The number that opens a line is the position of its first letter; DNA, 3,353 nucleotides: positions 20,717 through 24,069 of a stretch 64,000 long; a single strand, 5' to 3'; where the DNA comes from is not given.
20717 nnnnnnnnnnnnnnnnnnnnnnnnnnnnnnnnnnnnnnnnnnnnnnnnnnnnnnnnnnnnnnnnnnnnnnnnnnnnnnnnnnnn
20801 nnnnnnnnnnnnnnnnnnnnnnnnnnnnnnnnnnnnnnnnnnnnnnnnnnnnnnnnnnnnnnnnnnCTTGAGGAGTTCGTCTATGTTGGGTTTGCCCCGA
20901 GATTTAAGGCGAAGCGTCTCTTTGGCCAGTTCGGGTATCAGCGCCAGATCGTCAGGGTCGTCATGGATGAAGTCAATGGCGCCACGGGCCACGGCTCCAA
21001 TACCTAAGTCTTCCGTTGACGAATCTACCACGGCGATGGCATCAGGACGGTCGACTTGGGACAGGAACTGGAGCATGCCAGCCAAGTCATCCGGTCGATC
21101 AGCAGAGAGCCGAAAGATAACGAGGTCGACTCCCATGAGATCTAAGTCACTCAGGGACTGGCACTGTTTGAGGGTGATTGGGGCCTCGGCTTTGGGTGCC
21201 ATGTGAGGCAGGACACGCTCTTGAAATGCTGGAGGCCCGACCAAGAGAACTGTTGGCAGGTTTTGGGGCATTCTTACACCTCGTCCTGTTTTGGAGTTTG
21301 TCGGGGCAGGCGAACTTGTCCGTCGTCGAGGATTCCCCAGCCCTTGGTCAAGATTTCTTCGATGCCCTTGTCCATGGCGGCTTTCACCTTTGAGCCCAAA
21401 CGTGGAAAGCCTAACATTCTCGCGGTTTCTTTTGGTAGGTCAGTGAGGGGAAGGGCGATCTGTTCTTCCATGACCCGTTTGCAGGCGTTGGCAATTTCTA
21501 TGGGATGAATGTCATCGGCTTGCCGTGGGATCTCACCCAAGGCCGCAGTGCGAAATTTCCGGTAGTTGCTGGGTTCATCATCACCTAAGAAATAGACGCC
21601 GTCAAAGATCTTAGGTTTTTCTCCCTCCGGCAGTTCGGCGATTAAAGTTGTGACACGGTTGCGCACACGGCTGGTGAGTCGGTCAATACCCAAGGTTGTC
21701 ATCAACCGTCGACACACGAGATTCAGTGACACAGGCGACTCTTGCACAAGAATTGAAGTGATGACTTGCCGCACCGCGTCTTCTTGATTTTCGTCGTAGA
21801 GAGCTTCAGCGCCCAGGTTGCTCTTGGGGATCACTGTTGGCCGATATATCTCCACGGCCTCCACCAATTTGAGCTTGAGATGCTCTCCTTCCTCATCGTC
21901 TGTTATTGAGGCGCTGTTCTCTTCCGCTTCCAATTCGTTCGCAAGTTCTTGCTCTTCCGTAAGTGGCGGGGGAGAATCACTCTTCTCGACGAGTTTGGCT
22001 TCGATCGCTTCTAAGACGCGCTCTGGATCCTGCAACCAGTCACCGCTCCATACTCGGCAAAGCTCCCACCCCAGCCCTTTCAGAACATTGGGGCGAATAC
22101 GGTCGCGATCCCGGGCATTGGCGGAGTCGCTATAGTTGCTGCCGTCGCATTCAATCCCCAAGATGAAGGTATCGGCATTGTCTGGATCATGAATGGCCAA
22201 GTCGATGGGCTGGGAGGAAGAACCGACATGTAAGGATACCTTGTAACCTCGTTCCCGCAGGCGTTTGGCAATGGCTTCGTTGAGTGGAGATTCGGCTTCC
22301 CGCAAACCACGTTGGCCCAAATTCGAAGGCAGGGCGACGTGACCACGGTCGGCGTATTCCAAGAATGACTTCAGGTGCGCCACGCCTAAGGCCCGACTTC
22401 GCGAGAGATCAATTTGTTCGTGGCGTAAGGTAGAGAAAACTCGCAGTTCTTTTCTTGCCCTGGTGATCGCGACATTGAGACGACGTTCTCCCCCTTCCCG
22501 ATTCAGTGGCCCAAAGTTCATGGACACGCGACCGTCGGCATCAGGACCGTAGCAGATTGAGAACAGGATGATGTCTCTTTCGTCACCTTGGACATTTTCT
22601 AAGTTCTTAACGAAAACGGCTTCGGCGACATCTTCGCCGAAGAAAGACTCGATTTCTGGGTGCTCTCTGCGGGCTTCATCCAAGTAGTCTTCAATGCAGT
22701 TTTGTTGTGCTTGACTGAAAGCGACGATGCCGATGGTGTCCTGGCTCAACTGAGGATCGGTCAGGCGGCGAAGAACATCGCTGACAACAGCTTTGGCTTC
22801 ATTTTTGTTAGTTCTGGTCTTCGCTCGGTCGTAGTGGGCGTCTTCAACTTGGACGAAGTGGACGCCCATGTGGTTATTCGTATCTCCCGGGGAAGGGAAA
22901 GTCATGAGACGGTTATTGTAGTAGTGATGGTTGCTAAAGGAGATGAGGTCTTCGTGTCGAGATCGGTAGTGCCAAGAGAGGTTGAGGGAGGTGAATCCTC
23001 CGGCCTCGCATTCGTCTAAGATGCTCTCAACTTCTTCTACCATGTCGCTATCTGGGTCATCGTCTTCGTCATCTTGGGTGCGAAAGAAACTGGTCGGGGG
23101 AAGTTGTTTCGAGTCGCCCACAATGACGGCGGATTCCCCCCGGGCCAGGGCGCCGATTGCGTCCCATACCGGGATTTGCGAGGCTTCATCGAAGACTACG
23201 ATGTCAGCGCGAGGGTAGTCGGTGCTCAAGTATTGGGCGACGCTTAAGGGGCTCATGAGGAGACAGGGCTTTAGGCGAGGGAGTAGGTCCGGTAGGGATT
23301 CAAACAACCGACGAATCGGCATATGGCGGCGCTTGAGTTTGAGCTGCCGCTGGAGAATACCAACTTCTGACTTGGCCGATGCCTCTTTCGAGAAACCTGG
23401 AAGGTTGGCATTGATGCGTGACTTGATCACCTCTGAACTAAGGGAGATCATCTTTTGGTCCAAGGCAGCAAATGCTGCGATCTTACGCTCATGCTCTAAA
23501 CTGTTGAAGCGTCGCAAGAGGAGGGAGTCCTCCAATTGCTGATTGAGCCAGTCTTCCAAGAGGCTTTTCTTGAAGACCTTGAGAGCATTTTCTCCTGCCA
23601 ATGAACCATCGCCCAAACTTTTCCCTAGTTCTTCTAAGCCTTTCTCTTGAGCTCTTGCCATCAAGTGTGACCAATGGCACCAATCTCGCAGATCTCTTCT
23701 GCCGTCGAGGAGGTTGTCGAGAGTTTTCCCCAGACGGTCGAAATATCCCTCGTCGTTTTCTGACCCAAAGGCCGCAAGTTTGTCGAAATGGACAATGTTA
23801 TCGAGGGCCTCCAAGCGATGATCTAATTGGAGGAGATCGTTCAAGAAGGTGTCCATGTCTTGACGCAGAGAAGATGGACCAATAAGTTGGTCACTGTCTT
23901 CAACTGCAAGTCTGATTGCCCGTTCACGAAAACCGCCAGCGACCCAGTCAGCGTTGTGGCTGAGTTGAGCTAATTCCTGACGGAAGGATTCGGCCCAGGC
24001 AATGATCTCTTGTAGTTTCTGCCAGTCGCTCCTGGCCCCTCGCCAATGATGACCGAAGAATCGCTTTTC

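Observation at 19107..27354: Hhe-like giant helicase-nuclease with an N-terminal transglutaminase-like domain, translationally coupled to a degenerate-REC/EAL protein and glucokinase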

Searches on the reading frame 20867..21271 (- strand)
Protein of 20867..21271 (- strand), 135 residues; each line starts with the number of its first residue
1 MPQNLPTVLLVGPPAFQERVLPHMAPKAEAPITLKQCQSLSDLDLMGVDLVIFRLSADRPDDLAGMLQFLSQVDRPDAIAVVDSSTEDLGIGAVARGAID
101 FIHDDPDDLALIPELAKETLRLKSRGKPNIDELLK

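Call 63: search_solved_structures(query=window:20867-21271:-, max_evalue=10)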
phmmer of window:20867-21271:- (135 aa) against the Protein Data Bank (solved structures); distinct sequences matched with E-value up to 10: 3.
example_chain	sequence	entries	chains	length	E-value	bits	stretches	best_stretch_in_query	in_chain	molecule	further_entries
4d6x_A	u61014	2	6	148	0.14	15.6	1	55-124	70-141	BACTERIAL REGULATORY, FIS FAMILY PROTEIN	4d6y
5m7n_A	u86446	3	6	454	0.49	13.8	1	55-124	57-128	Nitrogen assimilation regulatory protein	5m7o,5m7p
6g3w_B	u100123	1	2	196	1.6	12.2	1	24-64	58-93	Probable inactive receptor kinase At1g27190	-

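Call 80: search_solved_structures(query=A7, max_evalue=10, show_alignments=2)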
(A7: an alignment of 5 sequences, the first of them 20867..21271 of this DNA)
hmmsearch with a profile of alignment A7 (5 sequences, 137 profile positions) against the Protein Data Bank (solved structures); distinct sequences matched with E-value up to 10: 13.
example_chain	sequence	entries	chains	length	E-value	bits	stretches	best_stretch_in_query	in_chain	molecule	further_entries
6c40_B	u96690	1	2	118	0.011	18.9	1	7-104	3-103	Chemotaxis protein CheY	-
4iga_A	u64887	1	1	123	0.013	18.7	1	6-104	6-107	Chemotaxis protein CheY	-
1tmy_A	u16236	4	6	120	0.015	18.4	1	6-104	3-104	CHEY PROTEIN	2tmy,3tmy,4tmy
1u0s_Y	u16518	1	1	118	0.018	18.2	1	7-104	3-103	Chemotaxis protein cheY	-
4qyw_A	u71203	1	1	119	0.02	18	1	7-104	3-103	Chemotaxis protein CheY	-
8q52_A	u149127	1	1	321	0.056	16.6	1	5-104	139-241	Leucine-specific-binding protein,Chemotaxis protein CheY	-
3va9_A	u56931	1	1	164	0.25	14.5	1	6-67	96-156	Sensor histidine kinase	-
6er7_A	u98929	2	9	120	0.4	13.8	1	6-114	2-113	120aa long hypothetical chemotaxis protein (CheY)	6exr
5aj4_AI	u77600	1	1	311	0.43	13.7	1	41-132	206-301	MITORIBOSOMAL PROTEIN US9M, MRPS9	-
6gaw_AI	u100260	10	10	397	0.56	13.4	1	41-132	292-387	28S ribosomal protein S9, mitochondrial | Mitochondrial ribosomal protein S9 | uS9m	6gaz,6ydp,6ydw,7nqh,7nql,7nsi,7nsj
5aj3_I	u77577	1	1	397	0.62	13.2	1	42-132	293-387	MITORIBOSOMAL PROTEIN US9M, MRPS9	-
9fbd_A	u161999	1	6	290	1.1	12.5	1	23-96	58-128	3-hydroxybutyryl-CoA dehydrogenase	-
7pnt_G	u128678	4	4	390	1.6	11.9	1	44-132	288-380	28S ribosomal protein S9, mitochondrial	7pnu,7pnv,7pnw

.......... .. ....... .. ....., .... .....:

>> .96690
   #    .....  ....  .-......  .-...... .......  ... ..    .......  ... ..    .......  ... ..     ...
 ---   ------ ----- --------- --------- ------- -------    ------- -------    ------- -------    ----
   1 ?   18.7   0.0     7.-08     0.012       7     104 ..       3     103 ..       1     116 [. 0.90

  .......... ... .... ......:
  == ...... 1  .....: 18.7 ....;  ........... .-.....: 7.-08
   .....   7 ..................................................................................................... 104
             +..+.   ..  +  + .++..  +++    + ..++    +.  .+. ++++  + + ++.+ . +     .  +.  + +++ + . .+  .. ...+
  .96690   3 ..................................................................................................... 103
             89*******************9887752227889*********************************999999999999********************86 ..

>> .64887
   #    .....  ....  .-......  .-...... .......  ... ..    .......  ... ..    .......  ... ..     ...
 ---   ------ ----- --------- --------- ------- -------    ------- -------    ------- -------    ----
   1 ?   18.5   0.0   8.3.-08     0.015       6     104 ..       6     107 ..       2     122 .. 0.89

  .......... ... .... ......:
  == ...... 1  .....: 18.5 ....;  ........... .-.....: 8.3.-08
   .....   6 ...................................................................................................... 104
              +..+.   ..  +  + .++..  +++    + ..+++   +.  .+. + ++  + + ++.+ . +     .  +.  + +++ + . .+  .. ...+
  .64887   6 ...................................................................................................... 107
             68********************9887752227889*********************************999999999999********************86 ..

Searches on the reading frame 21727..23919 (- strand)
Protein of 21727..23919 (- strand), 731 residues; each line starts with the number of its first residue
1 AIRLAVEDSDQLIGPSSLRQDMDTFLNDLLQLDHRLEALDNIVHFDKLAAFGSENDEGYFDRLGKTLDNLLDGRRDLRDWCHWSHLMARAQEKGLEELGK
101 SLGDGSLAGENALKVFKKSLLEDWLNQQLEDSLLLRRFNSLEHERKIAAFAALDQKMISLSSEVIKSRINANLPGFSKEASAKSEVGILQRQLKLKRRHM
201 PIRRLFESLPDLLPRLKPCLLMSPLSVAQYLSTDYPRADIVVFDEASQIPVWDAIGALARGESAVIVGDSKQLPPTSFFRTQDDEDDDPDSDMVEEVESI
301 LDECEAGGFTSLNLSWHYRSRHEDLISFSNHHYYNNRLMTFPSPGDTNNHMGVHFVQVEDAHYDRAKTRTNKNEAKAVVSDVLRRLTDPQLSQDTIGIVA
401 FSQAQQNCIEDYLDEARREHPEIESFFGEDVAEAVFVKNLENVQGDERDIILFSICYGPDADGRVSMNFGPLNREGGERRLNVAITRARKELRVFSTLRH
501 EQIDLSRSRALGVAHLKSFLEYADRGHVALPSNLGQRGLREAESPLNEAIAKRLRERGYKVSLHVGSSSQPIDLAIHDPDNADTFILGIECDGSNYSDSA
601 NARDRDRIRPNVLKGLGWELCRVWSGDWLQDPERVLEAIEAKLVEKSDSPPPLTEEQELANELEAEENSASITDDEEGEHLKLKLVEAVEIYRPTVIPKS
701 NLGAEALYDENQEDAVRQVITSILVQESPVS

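Call 84: search_dna_similar(query=window:21727-23919:-, collection=plasmids, mode=protein, max_rows=40, rows=spread, max_evalue=1e-30)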
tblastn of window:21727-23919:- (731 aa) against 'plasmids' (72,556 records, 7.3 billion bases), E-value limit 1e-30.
Records with a match: 455; places in all: 457; records where one place covers at least 80% of the query: 95.
Best place of each record, by identity: <60% 455.
By first word of the organism name: Klebsiella 238; Ralstonia 102; Rhizobium 19; Acinetobacter 17; Raoultella 11; Paracoccus 6; Mesorhizobium 5; Vibrio 5; Thioclava 4; Paraburkholderia 3; and 38 more.
By predicted mobility (MOB-suite, as given by PLSDB): conjugative 207; non-mobilizable 132; mobilizable 116.
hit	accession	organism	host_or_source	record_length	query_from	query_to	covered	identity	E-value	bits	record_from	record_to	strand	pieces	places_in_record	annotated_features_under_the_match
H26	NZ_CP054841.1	Comamonas antarctica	whole organism,R2A medium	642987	23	643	85%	46.3%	3e-164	532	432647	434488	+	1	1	DUF3320 domain-containing protein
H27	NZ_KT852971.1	Acinetobacter baumannii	nasal swab (community carriage sample, ...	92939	80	648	78%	46.6%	1e-149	490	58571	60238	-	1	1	DUF4011 domain-containing protein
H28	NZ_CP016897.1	Acinetobacter soli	cell,soil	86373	80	645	77%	46.4%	4e-149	488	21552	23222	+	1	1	DUF4011 domain-containing protein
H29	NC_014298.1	Halalkalicoccus jeotgali B3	-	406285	39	643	83%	42.8%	3e-136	451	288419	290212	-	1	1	DUF4011 domain-containing protein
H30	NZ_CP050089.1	Rhizobium leguminosarum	Trifolium pratense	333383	80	640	77%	45.0%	1e-148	487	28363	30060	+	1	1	DUF3320 domain-containing protein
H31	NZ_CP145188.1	Raoultella ornithinolytica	-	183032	80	647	78%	43.7%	3e-139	460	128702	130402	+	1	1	DUF3320 domain-containing protein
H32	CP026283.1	Klebsiella oxytoca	-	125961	80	647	78%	43.5%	1e-137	455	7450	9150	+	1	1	DNA helicase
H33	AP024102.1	Ralstonia solanacearum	-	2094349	32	639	83%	38.1%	9e-110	374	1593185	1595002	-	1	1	hypothetical protein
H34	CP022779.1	Ralstonia solanacearum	Solanum tuberosum,single cell,Potato ...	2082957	32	639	83%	38.1%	1e-109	374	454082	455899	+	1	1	helicase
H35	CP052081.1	Ralstonia solanacearum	tomato,cell culture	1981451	32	639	83%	38.1%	1e-109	374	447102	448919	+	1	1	none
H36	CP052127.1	Ralstonia solanacearum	tomato,cell culture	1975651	32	639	83%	38.1%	3e-109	372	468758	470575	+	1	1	none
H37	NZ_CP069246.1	Ralstonia pseudosolanacearum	Arachis hypogaea,tissue sample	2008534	32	639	83%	37.9%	1e-108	371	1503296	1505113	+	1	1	none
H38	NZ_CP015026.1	Klebsiella pneumoniae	-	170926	17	651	87%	35.4%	7e-101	348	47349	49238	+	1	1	hhe: DUF4011 domain-containing anti-phage protein Hhe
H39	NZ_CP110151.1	Klebsiella pneumoniae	chicken,chicken intestinal contents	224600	17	651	87%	35.4%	7e-101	348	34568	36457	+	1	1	AAA domain-containing protein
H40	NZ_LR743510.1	Methylobacterium bullatum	-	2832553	80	637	76%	39.9%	1e-115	391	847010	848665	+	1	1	none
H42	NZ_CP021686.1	Klebsiella pneumoniae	-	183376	80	651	78%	37.3%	1e-103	356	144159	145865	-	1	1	hhe: DUF4011 domain-containing anti-phage protein Hhe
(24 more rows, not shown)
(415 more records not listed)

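Call 85: get_annotated_region(hit=H42, flank=6000)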
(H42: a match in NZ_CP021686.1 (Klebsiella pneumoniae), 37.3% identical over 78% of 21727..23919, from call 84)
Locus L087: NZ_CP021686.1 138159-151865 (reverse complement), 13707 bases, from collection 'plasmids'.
description: Klebsiella pneumoniae strain AR_0146 plasmid tig00001160, complete sequence
organism: Klebsiella pneumoniae (NCBI taxid 573)
taxonomy: Bacteria; Pseudomonadota; Gammaproteobacteria; Enterobacterales; Enterobacteriaceae; Klebsiella; Klebsiella pneumoniae
host: -; source: -; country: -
typing (MOB-suite, as given by PLSDB): conjugative; replicon IncFIB,IncFII,rep_cluster_2183; relaxase MOBF,MOBF; mating-pair formation MPF_F
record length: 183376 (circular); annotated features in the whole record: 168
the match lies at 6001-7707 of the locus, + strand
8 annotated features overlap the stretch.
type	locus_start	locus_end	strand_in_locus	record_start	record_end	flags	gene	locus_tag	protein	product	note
CDS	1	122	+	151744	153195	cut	-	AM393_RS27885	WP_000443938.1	DUF262 domain-containing protein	-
CDS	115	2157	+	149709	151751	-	-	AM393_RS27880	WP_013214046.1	DUF262 domain-containing protein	-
CDS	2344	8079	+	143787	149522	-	hhe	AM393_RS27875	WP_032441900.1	DUF4011 domain-containing anti-phage protein Hhe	GO:0051607 - defense response to virus [Evidence IEA]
CDS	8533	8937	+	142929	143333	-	-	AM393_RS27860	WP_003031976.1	transposase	GO:0006313 - DNA transposition [Evidence IEA]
CDS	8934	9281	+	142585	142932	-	tnpB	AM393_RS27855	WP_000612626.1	IS66 family insertion sequence element accessory protein TnpB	-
CDS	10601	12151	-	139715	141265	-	-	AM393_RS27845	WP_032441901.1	PAS domain-containing methyl-accepting chemotaxis protein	-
CDS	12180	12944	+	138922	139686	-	-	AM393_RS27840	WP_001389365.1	IS6-like element IS6100 family transposase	GO:0006313 - DNA transposition [Evidence IEA]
CDS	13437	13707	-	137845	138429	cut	mphR(A)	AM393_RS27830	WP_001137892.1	macrolide-binding transcriptional repressor MphR(A)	-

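Call 87: search_protein_families(library=pfam, proteins=[L087:2344-8076:+, L087:2344-3900:+], max_evalue=1)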
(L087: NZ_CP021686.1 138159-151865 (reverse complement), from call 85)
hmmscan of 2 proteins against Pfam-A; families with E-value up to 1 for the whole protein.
L087:2344-8076:+ (1911 aa): 21 families
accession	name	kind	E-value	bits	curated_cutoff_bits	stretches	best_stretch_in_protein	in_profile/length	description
PF13195.11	DUF4011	-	1.6e-37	129.3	22.2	1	30-308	1-158/158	Protein of unknown function (DUF4011)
PF18741.7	MTES_1575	-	7.2e-37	125.8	38.2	1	1683-1780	1-96/96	REase_MTES_1575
PF13086.12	AAA_11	-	6.2e-17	62.6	27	2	1378-1420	212-254/257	AAA domain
PF13087.12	AAA_12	-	9.9e-12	45.3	27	1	1455-1637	19-193/195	AAA domain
PF13245.12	AAA_19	-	4.7e-09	37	25.1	2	430-491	1-64/134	AAA domain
PF13604.12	AAA_30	-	3.8e-08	33.7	27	2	428-489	4-67/191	AAA domain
PF00580.27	UvrD-helicase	-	1e-05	25.8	23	1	436-620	10-181/271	UvrD/REP helicase N-terminal domain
PF04480.18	DUF559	-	1.6e-05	25.2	20.6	1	1701-1780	38-108/109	Protein of unknown function (DUF559)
PF01443.25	Viral_helicase1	-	0.00014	22.2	21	1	443-514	1-68/228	Viral superfamily 1 RNA helicase core domain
PF01580.24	FtsK_SpoIIIE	-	0.00058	19.8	24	1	429-466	27-65/221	FtsK/SpoIIIE family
PF13401.12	AAA_22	-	0.00061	20.6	27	1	441-575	6-129/130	AAA domain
PF04851.21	ResIII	-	0.0021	18.4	22.5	1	440-495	23-80/164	Type III restriction enzyme, res subunit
PF20720.3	nSTAND3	-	0.0061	16.7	27.2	1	441-514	18-95/155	Novel STAND NTPase 3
PF00270.35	DEAD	-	0.0075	16.5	26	1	430-532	4-107/167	DEAD/DEAH box helicase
PF01695.23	IstB_IS21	-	0.016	15.1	24.1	1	439-477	91-129/238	IstB-like ATP binding protein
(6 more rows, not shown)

L087:2344-3900:+ (519 aa): 21 families
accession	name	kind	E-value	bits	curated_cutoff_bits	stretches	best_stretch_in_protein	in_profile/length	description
PF13195.11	DUF4011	-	2.9e-38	131.8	22.2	1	30-308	1-158/158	Protein of unknown function (DUF4011)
PF13086.12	AAA_11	-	4.5e-06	27.1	27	1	427-490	3-74/257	AAA domain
PF13604.12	AAA_30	-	0.00025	21.3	27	1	428-488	4-66/191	AAA domain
PF13245.12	AAA_19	-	0.00043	20.9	25.1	1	430-488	1-61/134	AAA domain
PF01580.24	FtsK_SpoIIIE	-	0.00067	19.6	24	1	429-466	27-65/221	FtsK/SpoIIIE family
PF04851.21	ResIII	-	0.002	18.5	22.5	1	439-490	22-75/164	Type III restriction enzyme, res subunit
PF20720.3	nSTAND3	-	0.0025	18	27.2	1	441-482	18-58/155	Novel STAND NTPase 3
PF01695.23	IstB_IS21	-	0.0076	16.2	24.1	1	439-477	91-129/238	IstB-like ATP binding protein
PF00270.35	DEAD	-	0.012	15.8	26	1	430-484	4-61/167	DEAD/DEAH box helicase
PF02456.21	Adeno_IVa2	-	0.013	14.8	21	1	444-477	91-126/370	Adenovirus IVa2 protein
PF00580.27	UvrD-helicase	-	0.016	15.3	23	1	436-469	10-46/271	UvrD/REP helicase N-terminal domain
PF01443.25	Viral_helicase1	-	0.031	14.5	21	1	443-514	1-68/228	Viral superfamily 1 RNA helicase core domain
PF13191.12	AAA_16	-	0.041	14.8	32.6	1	433-481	14-63/167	AAA ATPase domain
PF10236.15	DAP3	-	0.097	12.3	23.1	1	442-476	25-59/311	Mitochondrial ribosomal death-associated protein 3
PF03308.22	MeaB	-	0.1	12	23.1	1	436-475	29-68/273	Methylmalonyl Co-A mutase-associated GTPase MeaB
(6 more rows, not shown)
